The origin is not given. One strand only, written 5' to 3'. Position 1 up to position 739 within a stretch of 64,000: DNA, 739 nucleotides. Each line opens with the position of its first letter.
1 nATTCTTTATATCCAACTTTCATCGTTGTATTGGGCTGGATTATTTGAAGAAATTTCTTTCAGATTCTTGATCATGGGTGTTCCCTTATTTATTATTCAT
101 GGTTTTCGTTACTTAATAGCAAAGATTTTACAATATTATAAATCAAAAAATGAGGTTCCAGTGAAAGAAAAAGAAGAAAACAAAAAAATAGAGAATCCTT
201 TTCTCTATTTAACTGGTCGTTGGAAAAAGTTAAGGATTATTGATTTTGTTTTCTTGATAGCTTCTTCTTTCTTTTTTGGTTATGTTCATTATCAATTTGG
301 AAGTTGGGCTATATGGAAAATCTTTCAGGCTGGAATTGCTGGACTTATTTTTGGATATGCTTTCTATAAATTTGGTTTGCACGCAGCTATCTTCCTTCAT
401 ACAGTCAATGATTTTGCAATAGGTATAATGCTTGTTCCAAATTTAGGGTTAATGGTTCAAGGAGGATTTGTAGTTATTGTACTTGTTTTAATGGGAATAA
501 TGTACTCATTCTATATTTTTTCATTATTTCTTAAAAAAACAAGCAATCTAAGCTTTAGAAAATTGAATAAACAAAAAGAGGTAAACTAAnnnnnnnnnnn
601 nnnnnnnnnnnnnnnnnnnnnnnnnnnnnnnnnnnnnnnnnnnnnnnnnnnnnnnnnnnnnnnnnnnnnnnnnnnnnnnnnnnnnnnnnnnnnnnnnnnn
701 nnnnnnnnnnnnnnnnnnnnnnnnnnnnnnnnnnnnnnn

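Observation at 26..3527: Translationally coupled cassette: CPBP (Rce1-like) protease, Rab-like GTPase and a 784-aa HEAT-repeat protein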

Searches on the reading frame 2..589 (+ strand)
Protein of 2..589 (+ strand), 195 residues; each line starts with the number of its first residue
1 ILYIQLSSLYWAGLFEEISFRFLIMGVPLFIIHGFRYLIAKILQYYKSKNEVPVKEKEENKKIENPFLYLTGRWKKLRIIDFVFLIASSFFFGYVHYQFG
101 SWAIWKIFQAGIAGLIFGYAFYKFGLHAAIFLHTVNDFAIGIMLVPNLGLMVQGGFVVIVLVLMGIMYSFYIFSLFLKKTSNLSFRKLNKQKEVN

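Call 3: search_protein_families(library=pfam, proteins=[window:2-589:+], max_evalue=0.01)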
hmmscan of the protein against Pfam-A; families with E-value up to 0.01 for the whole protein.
window:2-589:+ (195 aa): 2 families
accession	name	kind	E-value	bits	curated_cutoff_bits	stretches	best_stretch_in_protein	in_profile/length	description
PF02517.21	Rce1-like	-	1.3e-08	35.4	22.4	1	7-138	10-92/93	Type II CAAX prenyl endopeptidase Rce1-like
PF20403.5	DUF6693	-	0.0093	16.6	31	0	101-177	17-95/104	Family of unknown function (DUF6693)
